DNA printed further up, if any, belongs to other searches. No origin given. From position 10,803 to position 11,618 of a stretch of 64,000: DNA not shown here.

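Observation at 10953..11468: Sharply GC-rich 0.5 kb island encoding a 171-aa coiled-coil protein inside the AT-rich early region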

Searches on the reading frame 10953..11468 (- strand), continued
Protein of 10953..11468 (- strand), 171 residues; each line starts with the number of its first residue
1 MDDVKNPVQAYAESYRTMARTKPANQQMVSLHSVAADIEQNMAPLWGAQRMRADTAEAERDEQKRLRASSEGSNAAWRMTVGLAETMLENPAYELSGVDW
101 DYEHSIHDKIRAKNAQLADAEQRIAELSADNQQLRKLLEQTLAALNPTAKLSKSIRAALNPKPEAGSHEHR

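Call 22: find_encoding_contigs(protein=P0011, flank=10000, max_places=2)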
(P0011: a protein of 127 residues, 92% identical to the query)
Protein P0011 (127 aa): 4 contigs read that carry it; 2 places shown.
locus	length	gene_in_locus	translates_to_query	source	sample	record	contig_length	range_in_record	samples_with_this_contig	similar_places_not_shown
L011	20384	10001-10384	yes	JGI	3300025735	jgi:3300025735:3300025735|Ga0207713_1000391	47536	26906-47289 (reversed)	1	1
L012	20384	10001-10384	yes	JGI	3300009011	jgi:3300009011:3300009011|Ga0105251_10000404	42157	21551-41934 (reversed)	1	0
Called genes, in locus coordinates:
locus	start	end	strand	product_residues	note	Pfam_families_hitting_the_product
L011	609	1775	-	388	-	PF10926:DUF2800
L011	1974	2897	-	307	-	-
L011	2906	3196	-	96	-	-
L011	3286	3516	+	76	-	-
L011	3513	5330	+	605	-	PF00270:DEAD, PF04851:ResIII, PF00271:Helicase_C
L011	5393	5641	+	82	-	-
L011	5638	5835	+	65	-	-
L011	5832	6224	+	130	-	-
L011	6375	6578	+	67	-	-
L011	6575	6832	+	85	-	-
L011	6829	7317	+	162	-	-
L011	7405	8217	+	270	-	-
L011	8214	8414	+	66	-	-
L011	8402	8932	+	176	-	PF06908:YpsA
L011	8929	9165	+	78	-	-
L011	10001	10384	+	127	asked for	-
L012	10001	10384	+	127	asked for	-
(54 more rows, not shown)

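Call 23: search_protein_families(library=pfam, alignment_id=A1, max_evalue=0.1)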
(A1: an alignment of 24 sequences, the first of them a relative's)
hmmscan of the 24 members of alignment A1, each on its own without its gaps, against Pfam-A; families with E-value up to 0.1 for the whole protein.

A. member 1, P0001 (171 aa): 5 families
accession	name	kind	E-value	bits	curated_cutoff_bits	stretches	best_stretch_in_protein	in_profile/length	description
PF23005.1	DUF7032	-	0.015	15.5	27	1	105-154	27-76/115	Domain of unknown function (DUF7032)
PF13747.11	DUF4164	-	0.024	15.5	27.2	1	103-160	21-77/89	Domain of unknown function (DUF4164)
PF10205.14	KLRAQ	-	0.041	14.7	27.3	1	104-142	29-67/105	Predicted coiled-coil domain-containing protein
PF16454.10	PI3K_P85_iSH2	-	0.054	13.5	31.5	0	105-159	106-160/161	Phosphatidylinositol 3-kinase regulatory subunit P85 inter-SH2 domain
PF23991.1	DUF7310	-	0.076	13.9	40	1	102-139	24-61/83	Coiled-coil region of unknown function (DUF7310)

B. families by the number of members that match (of 24 scanned): 57 families (the first 25 are shown)
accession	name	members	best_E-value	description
PF23991.1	DUF7310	5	0.0037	Coiled-coil region of unknown function (DUF7310)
PF07926.17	TPR_MLP1_2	3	0.023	TPR/MLP1/MLP2-like protein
PF09848.15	SLFN-g3_helicase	2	0.00021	Schlafen group 3, DNA/RNA helicase domain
PF10473.14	CENP-F_leu_zip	2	0.00097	Leucine-rich repeats of kinetochore protein Cenp-F/LEK1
PF11932.13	DUF3450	2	0.0094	Protein of unknown function (DUF3450)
PF23005.1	DUF7032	2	0.015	Domain of unknown function (DUF7032)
PF14257.11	DUF4349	2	0.03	Domain of unknown function (DUF4349)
PF04380.18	BMFP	2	0.033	Membrane fusogenic activity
PF04136.21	COG3_N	2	0.056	Conserved oligomeric Golgi complex subunit 3, N-terminal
PF10241.14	KxDL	2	0.06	Uncharacterized conserved protein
PF15784.10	GPS2_interact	1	5.9e-05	G-protein pathway suppressor 2-interacting domain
PF08614.16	ATG16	1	0.0004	Autophagy protein 16 (ATG16)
PF05557.18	MAD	1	0.0011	Mitotic checkpoint protein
PF06156.18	YabA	1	0.0012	Initiation control protein YabA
PF05911.16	FPP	1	0.0013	Filament-like plant protein, long coiled-coil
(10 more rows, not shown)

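Call 24: search_solved_structures(query=A1, max_evalue=1, show_alignments=2)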
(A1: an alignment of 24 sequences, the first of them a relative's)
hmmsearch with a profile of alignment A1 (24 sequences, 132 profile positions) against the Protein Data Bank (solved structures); distinct sequences matched with E-value up to 1: 17.
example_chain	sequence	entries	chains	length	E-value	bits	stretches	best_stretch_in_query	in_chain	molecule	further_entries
7bjs_C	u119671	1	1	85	0.035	17.5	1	70-119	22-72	SD21996p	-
7bjn_A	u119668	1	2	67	0.11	16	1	72-119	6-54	SD21996p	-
1nwq_A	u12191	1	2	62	0.17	15.3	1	57-106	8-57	CCAAT/enhancer binding protein alpha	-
8k8c_A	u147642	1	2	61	0.17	15.3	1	58-106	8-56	CCAAT/enhancer-binding protein alpha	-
9lbm_F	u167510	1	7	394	0.26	14.7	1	48-90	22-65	major capsid protein gp3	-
7som_T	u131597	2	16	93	0.29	14.6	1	66-98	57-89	Flagellar WD repeat-containing protein Pf20 | Flagellar associated protein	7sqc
2fxm_A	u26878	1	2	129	0.31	14.5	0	46-118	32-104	Myosin heavy chain, cardiac muscle beta isoform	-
9hcg_q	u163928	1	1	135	0.39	14.1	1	47-118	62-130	Large ribosomal subunit protein mL64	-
7d2g_A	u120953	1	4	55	0.4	14.1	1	65-104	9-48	Liprin-alpha-2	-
5coc_A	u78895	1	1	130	0.42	14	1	58-112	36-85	Immunoglobulin G-binding protein A,Calmodulin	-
8i3e_A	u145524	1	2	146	0.45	13.9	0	24-118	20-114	ELKS/Rab6-interacting/CAST family member 1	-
2fxo_A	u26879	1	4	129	0.46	13.9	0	46-118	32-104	Myosin heavy chain, cardiac muscle beta isoform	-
7ssj_A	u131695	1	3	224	0.47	13.9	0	66-103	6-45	Sensor histidine kinase DesK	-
7spb_E1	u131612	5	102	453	0.67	13.4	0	31-100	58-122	TraB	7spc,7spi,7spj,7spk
7okn_A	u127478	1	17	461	0.69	13.3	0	31-100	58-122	TraB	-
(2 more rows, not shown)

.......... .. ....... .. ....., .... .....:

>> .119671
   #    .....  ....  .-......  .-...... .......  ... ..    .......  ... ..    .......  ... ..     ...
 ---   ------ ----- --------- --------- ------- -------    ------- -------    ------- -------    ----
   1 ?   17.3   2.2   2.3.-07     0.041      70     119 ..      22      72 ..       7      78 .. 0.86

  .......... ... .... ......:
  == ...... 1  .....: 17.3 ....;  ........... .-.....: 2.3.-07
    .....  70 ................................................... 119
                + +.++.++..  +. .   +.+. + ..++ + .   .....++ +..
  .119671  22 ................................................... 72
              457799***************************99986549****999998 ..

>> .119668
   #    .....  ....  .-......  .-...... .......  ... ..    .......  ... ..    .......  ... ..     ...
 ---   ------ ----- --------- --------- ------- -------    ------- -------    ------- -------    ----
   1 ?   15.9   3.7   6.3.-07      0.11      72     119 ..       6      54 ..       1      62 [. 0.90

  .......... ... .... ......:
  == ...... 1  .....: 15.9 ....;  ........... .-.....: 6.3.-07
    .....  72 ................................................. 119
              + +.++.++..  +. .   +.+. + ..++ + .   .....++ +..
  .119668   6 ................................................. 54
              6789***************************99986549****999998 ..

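Call 42: search_protein_families(library=ncbifam, alignment_id=A1, max_evalue=0.1)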
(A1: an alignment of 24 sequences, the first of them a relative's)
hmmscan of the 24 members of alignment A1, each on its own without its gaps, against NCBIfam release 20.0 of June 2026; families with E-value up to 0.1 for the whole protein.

A. member 1, P0001 (171 aa): 2 families
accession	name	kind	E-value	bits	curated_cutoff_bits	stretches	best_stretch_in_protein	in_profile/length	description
NF010527.0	PRK13922.6-2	equivalog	0.0017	17.7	289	1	107-140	54-87/249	rod shape-determining protein MreC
NF033885.1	conj_TraP_IncI1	equivalog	0.014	15.2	135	1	106-145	105-144/217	conjugal transfer protein TraP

B. families by the number of members that match (of 24 scanned): 33 families (the first 25 are shown)
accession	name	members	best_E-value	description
NF010527.0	PRK13922.6-2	3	0.0017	rod shape-determining protein MreC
TIGR04211.1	SH3_and_anchor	2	0.0031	TIGR04211 family SH3 domain-containing protein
TIGR03495.1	phage_LysB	2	0.0065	Rz-like lysis system protein LysB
NF033885.1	conj_TraP_IncI1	2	0.014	conjugal transfer protein TraP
NF033930.1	pneumo_PspA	2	0.041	pneumococcal surface protein A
TIGR02971.1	heterocyst_DevB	2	0.044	ABC exporter membrane fusion protein, DevB family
TIGR02168.1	SMC_prok_B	1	1.7e-05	chromosome segregation protein SMC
TIGR02169.1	SMC_prok_A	1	0.00014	chromosome segregation protein SMC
NF045487.1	ASRP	1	0.00023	archaea-specific SMC-related protein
NF047515.1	SpiroCoCo_C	1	0.00052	SpiroCoCo family coiled-coil protein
TIGR00996.1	Mtu_fam_mce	1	0.00069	MCE family protein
NF058664.1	amipurimy_AmcC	1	0.002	amipurimycin biosynthesis protein AmcC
TIGR04376.1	TIGR04376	1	0.0074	TIGR04376 family protein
TIGR04523.1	Mplasa_alph_rch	1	0.0095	helix-rich protein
NF041034.1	Rad50_Sulf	1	0.013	DNA double-strand break repair ATPase Rad50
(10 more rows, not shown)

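Call 43: search_protein_families(library=phrogs, alignment_id=A1, max_evalue=0.01)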
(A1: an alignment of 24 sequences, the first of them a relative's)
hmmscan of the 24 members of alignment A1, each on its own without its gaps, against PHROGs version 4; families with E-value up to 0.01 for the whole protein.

A. member 1, P0001 (171 aa): 1 family
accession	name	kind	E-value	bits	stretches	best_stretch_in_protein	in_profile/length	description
phrog_250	-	unknown function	0.0028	17.9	1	45-136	151-194/367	-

B. families by the number of members that match (of 24 scanned): 18 families
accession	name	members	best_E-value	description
phrog_1138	-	5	6.4e-05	-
phrog_250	-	3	0.00075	-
phrog_11761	-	2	0.00024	-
phrog_492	-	2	0.0014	-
phrog_6664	-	2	0.0018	-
phrog_948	-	2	0.005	-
phrog_28211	-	1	5.4e-12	-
phrog_7810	-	1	4.9e-10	-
phrog_7432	-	1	3.7e-07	-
phrog_19849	-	1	0.00017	-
phrog_25820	-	1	0.00081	endolysin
phrog_28893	-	1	0.00084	-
phrog_2658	-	1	0.00089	hol-like chemotaxis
phrog_6134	-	1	0.0032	-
phrog_2648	-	1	0.0036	-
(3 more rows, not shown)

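Call 46: predict_structure(alignment_id=A1)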
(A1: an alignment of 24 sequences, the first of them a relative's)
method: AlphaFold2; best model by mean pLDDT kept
length: 171 residues; sequences in the alignment: 24
mean_pLDDT: 81.2   pTM: 0.37
mean pLDDT of the five models: 81.2, 78.7, 76.1, 73.3, 71.8
residues with pLDDT >= 90: 45; 70-90: 96; 50-70: 27; < 50: 3
segments of 3 or more residues with pLDDT < 50: none
pLDDT, mean of each block of 10 residues (from residue 1): 62 78 68 80 84 91 86 80 85 68 79 94 97 96 88 87 62 54
secondary structure, 60 per line:
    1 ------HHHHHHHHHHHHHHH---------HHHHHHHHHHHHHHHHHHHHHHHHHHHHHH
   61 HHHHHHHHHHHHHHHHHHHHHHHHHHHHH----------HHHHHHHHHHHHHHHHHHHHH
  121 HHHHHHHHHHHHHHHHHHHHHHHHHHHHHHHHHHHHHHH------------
elements in order: H7-21 H31-89 H100-159

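Call 51: fold_search(model_id=the predicted structure, library=pdb)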
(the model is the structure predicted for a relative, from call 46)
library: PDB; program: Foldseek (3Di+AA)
matches with E <= 10: 2; with E <= 0.001: 0
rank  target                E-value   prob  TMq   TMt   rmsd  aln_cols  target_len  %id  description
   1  9hm0_T                9.6e+00  0.01  0.13  0.21  21.4       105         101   10  Translational activator Aep3 in complex with mRNA and the yeast mitochondrial ribosome (released 2025-12-17)
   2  6ynx_B                9.6e+00  0.01  0.13  0.14  25.9       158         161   14  Cryo-EM structure of Tetrahymena thermophila mitochondrial ATP synthase - Fo-subcomplex (released 2020-09-30)

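Call 52: fold_search(model_id=the predicted structure, library=viral)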
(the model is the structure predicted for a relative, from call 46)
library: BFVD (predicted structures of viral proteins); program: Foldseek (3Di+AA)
matches with E <= 10: 16; with E <= 0.001: 0
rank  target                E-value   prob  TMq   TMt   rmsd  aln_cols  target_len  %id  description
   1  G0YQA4                4.5e+00  0.06  0.15  0.39   6.7        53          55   24  Gp012 [Erwinia phage vB_EamP-S6]
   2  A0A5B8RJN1            5.3e+00  0.01  0.15  0.06  28.4       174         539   13  Uncharacterized protein [Iridovirus Liz-CrIV]
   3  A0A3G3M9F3            5.7e+00  0.11  0.34  0.20   9.1        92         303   16  Uncharacterized protein [Gordonia phage Kroos]
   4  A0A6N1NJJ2            6.7e+00  0.07  0.37  0.12  50.8       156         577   17  Uncharacterized protein [Tupanvirus soda lake]
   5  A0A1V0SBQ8            6.7e+00  0.04  0.29  0.20  34.4       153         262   14  t-SNARE complex subunit, syntaxin [Catovirus CTV1]
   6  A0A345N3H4            6.7e+00  0.02  0.14  0.22  18.7       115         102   12  (no name in the UniProt tables at hand)
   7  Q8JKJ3                7.2e+00  0.03  0.15  0.32  10.8        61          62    8  Orf120 [Heliothis zea nudivirus 1]
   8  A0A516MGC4            7.2e+00  0.02  0.23  0.07  16.6       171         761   18  (no name in the UniProt tables at hand)
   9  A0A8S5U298            7.8e+00  0.03  0.26  0.07  33.9       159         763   14  Tail tape measure protein [Siphoviridae sp. ctqzz19]
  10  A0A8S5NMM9            8.4e+00  0.01  0.14  0.22  20.0       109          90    9  Uncharacterized protein [Siphoviridae sp. ctGMq5]
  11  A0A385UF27            9.1e+00  0.04  0.17  0.27   4.9        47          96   17  Uncharacterized protein [Microbacterium phage OneinaGillian]
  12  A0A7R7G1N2            9.1e+00  0.02  0.11  0.16   8.2        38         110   16  (no name in the UniProt tables at hand)
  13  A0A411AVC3            9.9e+00  0.04  0.19  0.34   3.5        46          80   15  (no name in the UniProt tables at hand)
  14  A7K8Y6                9.9e+00  0.03  0.16  0.28   5.0        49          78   18  Uncharacterized protein z376R [Chlorovirus heliozoae]
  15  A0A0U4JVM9            9.9e+00  0.02  0.18  0.23  13.5        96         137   12  Uncharacterized protein [Arthrobacter phage Wilde]
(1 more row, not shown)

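Call 55: search_protein_families(library=pfam, proteins=[L002:10578-11363:+, L009:8130-8441:+], max_evalue=0.01)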
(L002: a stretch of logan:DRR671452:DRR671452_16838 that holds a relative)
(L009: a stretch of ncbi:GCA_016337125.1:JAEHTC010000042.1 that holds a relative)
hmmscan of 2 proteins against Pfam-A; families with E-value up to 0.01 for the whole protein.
L002:10578-11363:+ (261 aa): 1 family
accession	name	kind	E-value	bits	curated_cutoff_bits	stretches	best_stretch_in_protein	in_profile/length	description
PF10473.14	CENP-F_leu_zip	-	0.0016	19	34.5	1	46-119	15-90/140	Leucine-rich repeats of kinetochore protein Cenp-F/LEK1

L009:8130-8441:+ (103 aa): 0 families

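Call 59: get_annotated_region(hit=H1, flank=4000)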
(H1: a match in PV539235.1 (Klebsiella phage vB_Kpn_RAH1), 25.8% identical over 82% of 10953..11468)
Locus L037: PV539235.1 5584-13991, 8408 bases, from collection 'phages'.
description: Klebsiella phage vB_Kpn_RAH1, complete genome.
organism: Klebsiella phage vB_Kpn_RAH1 (NCBI taxid 3416985)
taxonomy: Viruses
host: Klebsiella pneumoniae KP26; source: -; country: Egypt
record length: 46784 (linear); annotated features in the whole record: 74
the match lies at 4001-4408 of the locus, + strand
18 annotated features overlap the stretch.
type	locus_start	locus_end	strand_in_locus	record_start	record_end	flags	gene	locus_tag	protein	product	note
CDS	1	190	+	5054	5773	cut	-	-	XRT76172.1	DNA replication protein O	ORF14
CDS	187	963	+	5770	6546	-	-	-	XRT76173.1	DNA replication protein P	ORF15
CDS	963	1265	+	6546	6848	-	-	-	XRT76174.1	hypothetical protein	ORF16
CDS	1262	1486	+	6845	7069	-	-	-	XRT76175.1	exclusion protein ren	ORF17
CDS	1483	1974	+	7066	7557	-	-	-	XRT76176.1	hypothetical protein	ORF18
CDS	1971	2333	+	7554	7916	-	-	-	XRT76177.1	hypothetical protein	ORF19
CDS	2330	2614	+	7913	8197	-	-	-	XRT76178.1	hypothetical protein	ORF20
CDS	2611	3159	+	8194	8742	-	-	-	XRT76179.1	hypothetical protein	ORF21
CDS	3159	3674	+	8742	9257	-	-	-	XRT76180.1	hypothetical protein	ORF22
CDS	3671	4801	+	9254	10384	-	-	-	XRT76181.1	hypothetical protein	ORF23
CDS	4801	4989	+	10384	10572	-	-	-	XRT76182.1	hypothetical protein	ORF24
CDS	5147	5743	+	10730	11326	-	-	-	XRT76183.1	Gifsy-2 protein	ORF25; STM1020/STM2620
CDS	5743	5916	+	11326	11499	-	-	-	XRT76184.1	hypothetical protein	ORF26; NinE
CDS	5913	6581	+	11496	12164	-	-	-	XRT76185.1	serine/threonine protein phosphatase NinI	ORF27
CDS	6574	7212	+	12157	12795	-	-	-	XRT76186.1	recombination protein NinG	ORF28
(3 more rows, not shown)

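Call 60: get_annotated_region(hit=H4, flank=2500)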
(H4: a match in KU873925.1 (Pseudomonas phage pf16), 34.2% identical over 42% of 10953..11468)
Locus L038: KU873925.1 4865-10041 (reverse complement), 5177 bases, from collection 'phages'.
description: Pseudomonas phage pf16, complete genome.
organism: Pseudomonas phage pf16 (NCBI taxid 1815630)
taxonomy: Viruses; Duplodnaviria; Heunggongvirae; Uroviricota; Caudoviricetes; Chakrabartyvirus; Chakrabartyvirus pf16
host: Pseudomonas putida PpG1; source: -; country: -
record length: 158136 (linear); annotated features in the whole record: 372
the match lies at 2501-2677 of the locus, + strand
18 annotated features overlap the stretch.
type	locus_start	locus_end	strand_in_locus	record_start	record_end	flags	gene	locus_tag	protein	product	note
CDS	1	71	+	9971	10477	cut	-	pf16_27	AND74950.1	hypothetical protein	pf16_gp27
CDS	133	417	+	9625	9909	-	-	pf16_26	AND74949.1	hypothetical protein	pf16_gp26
CDS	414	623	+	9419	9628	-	-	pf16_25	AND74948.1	hypothetical protein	pf16_gp25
CDS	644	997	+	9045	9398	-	-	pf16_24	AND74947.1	hypothetical protein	pf16_gp24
CDS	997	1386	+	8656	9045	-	-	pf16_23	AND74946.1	hypothetical protein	pf16_gp23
regulatory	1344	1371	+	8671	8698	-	-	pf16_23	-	promoter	putative phage specific promoter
CDS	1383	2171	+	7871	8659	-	-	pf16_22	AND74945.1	hypothetical protein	pf16_gp22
CDS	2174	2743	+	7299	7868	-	-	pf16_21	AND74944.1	hypothetical protein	pf16_gp21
regulatory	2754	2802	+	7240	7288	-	-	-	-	terminator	Rho independent transcriptional terminator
regulatory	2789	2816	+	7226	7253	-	-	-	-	promoter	putative phage specific promoter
CDS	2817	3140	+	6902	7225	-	-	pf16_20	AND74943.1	hypothetical protein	pf16_gp20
CDS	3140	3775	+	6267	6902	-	-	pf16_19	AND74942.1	hypothetical protein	pf16_gp19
CDS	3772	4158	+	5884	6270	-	-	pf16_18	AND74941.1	hypothetical protein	pf16_gp18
CDS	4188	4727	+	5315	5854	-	-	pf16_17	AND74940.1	hypothetical protein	pf16_gp17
regulatory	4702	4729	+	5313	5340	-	-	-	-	promoter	putative phage specific promoter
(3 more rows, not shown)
